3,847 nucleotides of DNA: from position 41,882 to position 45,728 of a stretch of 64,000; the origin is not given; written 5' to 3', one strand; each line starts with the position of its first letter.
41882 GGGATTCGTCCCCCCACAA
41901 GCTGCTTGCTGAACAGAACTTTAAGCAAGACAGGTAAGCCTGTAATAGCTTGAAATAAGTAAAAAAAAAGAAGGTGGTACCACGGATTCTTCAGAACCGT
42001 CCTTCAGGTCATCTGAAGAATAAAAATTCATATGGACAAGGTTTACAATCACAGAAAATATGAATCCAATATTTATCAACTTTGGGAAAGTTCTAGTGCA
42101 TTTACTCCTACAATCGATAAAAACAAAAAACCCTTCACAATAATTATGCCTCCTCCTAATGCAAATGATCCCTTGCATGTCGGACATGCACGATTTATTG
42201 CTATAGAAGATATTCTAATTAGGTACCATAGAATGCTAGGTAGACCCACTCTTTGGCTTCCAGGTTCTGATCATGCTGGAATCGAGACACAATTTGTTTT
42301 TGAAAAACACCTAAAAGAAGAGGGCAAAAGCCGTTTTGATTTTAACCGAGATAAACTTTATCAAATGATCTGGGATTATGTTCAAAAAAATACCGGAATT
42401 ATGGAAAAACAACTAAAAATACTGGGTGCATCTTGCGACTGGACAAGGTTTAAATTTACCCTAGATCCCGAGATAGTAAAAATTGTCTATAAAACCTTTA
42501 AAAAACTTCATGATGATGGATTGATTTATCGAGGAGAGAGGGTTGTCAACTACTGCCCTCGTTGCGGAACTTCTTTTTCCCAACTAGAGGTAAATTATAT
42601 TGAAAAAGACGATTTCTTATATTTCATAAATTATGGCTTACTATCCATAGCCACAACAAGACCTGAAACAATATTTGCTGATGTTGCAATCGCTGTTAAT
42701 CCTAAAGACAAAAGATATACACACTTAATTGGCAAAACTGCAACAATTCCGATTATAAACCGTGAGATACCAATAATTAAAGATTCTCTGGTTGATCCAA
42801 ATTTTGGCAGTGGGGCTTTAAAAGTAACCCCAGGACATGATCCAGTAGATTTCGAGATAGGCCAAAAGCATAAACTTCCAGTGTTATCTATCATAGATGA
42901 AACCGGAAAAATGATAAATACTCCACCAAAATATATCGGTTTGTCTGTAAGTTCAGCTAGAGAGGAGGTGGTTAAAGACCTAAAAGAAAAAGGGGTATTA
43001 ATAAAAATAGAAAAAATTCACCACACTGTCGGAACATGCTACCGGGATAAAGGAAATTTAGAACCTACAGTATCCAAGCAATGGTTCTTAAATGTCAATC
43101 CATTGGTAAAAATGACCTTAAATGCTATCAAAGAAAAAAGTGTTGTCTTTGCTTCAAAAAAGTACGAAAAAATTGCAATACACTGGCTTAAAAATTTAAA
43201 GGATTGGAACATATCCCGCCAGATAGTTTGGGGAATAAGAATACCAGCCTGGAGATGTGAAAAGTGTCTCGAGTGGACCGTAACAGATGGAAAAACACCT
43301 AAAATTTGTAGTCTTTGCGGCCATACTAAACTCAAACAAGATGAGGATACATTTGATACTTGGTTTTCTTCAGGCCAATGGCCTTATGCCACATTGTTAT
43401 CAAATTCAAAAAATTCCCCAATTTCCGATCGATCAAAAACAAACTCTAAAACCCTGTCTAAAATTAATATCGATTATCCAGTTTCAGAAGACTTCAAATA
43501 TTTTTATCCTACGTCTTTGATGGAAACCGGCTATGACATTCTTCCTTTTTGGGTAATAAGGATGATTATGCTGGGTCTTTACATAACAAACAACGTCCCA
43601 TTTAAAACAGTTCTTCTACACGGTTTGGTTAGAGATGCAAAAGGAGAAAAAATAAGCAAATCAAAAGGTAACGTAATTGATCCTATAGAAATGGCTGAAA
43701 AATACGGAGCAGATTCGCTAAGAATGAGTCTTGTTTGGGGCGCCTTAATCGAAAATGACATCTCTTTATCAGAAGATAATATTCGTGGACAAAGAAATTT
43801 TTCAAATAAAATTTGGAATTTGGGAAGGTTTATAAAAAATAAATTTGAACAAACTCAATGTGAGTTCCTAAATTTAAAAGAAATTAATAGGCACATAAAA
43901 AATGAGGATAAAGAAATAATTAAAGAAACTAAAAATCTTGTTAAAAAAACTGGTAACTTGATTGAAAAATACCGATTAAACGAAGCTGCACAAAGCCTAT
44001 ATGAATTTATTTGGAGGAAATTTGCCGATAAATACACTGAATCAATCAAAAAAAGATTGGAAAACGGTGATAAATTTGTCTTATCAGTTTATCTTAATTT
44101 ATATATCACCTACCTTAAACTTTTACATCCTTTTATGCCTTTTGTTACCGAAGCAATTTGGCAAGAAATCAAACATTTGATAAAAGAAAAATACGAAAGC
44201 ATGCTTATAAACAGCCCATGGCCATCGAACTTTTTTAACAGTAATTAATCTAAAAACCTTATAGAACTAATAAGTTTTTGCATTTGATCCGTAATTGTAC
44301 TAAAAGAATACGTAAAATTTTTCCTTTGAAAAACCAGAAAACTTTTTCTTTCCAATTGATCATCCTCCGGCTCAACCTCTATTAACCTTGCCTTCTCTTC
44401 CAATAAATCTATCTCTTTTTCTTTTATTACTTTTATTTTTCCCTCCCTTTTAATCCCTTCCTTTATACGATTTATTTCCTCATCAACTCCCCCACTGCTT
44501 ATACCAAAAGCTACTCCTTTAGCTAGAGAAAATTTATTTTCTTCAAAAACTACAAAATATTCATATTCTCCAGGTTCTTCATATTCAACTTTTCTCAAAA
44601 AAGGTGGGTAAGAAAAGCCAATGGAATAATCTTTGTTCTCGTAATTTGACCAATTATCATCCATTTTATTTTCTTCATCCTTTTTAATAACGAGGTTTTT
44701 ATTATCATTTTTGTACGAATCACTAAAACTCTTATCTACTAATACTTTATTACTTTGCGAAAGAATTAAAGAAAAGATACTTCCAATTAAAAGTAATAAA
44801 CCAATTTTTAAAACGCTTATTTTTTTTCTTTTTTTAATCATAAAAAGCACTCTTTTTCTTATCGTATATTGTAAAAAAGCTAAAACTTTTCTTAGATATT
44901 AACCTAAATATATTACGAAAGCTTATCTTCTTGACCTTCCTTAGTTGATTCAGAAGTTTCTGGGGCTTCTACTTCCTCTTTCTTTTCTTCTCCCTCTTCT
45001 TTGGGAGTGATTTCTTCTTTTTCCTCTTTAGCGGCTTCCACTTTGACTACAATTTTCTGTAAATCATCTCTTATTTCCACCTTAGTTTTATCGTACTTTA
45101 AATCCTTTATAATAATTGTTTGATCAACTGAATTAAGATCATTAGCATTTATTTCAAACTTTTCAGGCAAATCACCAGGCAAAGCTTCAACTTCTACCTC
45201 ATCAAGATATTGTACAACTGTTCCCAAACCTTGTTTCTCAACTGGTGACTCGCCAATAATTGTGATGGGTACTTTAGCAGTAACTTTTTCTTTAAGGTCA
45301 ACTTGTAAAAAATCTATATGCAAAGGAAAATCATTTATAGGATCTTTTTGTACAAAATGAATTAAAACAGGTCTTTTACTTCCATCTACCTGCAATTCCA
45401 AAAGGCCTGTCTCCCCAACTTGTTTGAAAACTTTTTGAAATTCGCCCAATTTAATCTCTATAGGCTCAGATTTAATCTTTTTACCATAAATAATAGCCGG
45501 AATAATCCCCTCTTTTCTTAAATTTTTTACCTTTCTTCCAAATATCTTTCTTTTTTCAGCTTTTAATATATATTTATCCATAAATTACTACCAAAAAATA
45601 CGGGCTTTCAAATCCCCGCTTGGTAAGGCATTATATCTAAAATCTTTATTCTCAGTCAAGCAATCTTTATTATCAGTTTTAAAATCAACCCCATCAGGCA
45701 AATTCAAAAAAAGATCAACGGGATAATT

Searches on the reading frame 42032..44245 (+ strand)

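Call 11: search_protein_families(library=pfam, proteins=[window:42032-44245:+], max_evalue=0.01)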
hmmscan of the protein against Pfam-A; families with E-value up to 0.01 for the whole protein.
window:42032-44245:+ (738 aa): 6 families
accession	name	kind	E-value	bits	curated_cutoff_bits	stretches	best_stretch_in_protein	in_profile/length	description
PF00133.28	tRNA-synt_1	-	1.3e-115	386.9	22.7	2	14-461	2-319/414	tRNA synthetases class I (I, L, M and V)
PF08264.19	Anticodon_1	-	1.1e-26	94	25.1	1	626-732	1-106/148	Anticodon-binding domain of tRNA ligase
PF09334.17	tRNA-synt_1g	-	1.1e-26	94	20.1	3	40-184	6-132/391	tRNA synthetases class I (M)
PF13603.12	tRNA-synt_1_2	-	9e-07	29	25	1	233-294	85-146/185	Leucyl-tRNA synthetase, editing domain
PF21349.2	RUBY_RBDX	-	0.0018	18.1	26.5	0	407-433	1-26/30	Rubrerythrin, rubredoxin-like domain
PF01406.26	tRNA-synt_1e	-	0.004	17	27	0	526-584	239-296/301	tRNA synthetases class I (C) catalytic domain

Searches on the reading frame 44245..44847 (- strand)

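Call 11: search_protein_families(library=pfam, proteins=[window:44245-44847:-], max_evalue=0.01)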
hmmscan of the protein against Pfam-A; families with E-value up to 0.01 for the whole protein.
window:44245-44847:- (200 aa): 1 family
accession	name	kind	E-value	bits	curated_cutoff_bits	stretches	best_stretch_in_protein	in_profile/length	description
PF18933.6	PsbP_2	-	0.0087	16.5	27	0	49-186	26-165/184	PsbP-like protein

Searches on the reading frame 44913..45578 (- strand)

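Call 11: search_protein_families(library=pfam, proteins=[window:44913-45578:-], max_evalue=0.01)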
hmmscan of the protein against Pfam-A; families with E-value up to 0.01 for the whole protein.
window:44913-45578:- (221 aa): 2 families
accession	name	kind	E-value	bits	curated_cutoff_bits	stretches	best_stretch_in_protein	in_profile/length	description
PF01386.24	Ribosomal_L25p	-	1.8e-22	80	23.6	1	5-90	1-82/82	Ribosomal L25p family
PF14693.11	Ribosomal_TL5_C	-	5.6e-15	55.9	27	1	98-183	1-83/84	Ribosomal protein TL5, C-terminal domain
